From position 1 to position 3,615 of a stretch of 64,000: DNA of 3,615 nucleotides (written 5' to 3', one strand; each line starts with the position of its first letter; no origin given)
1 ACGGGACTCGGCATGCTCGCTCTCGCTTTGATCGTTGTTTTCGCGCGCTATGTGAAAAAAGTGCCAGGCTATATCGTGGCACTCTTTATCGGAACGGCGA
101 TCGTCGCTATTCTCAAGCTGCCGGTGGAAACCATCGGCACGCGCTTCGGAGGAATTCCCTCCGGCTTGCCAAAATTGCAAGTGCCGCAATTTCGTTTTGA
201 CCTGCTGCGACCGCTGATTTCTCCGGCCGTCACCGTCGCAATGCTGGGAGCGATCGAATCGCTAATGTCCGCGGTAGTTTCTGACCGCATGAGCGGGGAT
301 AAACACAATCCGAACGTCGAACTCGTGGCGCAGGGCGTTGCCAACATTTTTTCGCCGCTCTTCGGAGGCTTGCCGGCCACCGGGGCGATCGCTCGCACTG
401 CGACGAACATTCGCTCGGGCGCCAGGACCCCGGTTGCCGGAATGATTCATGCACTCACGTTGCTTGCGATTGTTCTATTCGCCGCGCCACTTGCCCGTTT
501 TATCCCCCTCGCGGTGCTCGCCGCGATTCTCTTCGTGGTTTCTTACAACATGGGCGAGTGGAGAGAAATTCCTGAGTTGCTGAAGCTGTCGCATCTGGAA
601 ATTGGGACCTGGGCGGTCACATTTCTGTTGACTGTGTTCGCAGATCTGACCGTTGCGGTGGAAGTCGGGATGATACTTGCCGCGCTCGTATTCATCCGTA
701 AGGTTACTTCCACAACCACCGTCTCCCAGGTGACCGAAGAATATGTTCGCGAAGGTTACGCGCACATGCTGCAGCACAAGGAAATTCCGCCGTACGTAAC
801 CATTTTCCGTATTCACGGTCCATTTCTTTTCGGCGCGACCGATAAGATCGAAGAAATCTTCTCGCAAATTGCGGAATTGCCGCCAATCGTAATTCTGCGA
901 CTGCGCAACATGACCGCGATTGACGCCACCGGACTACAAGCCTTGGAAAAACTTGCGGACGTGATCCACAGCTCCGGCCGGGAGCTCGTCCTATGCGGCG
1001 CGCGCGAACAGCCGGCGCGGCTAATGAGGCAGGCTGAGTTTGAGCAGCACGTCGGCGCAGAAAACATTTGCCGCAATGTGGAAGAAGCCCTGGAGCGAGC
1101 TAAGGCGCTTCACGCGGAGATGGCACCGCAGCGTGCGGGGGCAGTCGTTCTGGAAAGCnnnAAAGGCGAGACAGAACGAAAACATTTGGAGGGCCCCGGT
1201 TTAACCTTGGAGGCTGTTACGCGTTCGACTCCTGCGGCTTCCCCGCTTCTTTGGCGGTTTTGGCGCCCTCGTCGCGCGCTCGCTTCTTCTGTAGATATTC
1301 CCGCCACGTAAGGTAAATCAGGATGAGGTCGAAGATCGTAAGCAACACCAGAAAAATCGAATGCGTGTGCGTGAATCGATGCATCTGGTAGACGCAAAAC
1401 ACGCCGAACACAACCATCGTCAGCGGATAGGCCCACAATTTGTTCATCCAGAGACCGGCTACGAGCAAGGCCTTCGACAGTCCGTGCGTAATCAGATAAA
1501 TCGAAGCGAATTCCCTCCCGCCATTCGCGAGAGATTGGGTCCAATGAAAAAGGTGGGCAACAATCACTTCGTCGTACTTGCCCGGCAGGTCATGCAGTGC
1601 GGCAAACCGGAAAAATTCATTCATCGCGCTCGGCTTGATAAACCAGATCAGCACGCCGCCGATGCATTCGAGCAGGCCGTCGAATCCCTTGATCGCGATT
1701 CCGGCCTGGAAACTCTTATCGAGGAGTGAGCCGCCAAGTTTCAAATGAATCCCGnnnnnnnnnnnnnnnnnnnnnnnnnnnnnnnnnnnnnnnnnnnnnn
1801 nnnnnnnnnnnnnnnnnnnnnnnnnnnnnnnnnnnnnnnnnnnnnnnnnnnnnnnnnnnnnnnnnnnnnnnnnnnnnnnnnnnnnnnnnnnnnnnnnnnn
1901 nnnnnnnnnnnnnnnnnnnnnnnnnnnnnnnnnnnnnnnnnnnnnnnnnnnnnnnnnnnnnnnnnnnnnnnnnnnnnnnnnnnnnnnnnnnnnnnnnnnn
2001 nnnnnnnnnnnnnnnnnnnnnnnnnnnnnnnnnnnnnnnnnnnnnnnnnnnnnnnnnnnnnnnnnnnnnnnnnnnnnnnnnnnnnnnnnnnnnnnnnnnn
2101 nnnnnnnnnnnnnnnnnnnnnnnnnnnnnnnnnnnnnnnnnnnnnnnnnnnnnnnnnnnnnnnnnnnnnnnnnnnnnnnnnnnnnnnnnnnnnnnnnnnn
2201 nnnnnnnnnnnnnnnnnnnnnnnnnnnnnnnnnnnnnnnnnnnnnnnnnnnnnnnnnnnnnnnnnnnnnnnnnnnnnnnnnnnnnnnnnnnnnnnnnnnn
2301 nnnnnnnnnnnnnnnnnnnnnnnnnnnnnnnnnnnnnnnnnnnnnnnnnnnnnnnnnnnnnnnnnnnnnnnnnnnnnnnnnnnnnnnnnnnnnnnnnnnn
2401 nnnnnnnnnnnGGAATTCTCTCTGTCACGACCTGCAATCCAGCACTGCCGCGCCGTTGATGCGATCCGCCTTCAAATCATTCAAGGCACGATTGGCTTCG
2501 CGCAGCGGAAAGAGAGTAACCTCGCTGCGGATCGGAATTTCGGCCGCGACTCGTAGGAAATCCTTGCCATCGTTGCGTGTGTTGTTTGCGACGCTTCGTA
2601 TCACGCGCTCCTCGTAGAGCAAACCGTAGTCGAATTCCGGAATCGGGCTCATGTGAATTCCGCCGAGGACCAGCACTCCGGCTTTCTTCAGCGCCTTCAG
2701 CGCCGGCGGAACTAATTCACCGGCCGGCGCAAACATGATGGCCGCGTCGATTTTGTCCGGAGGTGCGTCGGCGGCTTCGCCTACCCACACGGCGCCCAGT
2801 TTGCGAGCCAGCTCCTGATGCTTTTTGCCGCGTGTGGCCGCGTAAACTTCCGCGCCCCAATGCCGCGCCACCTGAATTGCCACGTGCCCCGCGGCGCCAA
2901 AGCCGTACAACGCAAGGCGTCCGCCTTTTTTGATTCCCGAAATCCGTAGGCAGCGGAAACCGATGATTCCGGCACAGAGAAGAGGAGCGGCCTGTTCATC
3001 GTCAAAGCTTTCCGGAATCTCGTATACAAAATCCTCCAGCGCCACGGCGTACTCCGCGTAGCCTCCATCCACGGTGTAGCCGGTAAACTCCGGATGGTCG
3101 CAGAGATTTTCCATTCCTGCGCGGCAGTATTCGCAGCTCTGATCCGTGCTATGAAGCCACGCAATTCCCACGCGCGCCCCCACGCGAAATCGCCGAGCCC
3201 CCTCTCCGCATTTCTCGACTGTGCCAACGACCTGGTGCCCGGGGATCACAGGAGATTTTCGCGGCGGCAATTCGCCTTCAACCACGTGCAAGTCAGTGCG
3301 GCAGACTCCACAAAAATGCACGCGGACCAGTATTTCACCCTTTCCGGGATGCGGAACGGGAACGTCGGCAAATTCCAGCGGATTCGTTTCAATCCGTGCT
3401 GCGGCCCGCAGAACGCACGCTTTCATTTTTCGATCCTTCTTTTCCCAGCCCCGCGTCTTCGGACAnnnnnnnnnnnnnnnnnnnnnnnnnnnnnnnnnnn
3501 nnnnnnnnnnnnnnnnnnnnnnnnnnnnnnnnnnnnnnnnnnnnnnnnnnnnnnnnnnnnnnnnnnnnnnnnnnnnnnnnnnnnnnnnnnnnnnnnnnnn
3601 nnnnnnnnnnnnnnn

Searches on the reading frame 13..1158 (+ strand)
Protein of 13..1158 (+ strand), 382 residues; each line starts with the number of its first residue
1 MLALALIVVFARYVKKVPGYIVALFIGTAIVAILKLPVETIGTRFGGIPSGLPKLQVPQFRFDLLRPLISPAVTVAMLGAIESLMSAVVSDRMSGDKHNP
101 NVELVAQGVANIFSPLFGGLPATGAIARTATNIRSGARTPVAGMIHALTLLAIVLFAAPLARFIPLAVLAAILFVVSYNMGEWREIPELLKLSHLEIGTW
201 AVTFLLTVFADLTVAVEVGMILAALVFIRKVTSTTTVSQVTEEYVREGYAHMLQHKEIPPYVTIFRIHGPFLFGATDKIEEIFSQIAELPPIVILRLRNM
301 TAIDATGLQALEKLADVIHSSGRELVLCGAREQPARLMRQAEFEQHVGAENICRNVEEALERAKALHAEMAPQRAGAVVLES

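Call 60: search_protein_families(library=pfam, proteins=[window:13-1158:+], max_evalue=0.00001)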
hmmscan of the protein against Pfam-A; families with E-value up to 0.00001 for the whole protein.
window:13-1158:+ (382 aa): 4 families
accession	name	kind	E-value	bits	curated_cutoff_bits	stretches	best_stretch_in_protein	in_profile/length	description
PF00916.26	Sulfate_transp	-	2.6e-49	168.4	23.2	1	10-203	178-380/380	Sulfate permease family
PF01740.26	STAS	-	5.9e-16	58.6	22.6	1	257-359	5-106/106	STAS domain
PF16983.11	MFS_MOT1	-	9e-08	32.9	30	1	92-179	25-110/111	Molybdate transporter of MFS superfamily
PF00860.26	Xan_ur_permease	-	4.3e-06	26.1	27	1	4-176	171-347/389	Permease family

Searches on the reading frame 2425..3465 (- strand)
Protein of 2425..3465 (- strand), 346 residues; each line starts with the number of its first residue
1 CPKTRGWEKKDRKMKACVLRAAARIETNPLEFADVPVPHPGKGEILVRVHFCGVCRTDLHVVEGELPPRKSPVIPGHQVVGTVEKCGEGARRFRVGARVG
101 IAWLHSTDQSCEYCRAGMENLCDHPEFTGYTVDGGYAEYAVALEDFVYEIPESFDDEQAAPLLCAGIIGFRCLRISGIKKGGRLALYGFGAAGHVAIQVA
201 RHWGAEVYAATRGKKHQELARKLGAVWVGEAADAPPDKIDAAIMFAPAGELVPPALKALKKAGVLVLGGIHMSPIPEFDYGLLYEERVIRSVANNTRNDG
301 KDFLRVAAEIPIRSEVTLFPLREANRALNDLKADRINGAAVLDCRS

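Call 60: search_protein_families(library=pfam, proteins=[window:2425-3465:-], max_evalue=0.00001)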
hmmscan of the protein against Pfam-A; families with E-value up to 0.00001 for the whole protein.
window:2425-3465:- (346 aa): 2 families
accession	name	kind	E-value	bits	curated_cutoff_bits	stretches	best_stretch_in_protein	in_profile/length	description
PF08240.17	ADH_N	-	6.5e-30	103.9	23.5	1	41-152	1-104/104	Alcohol dehydrogenase GroES-like domain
PF00107.32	ADH_zinc_N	-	3.1e-12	47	31.8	1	193-307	3-127/129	Zinc-binding dehydrogenase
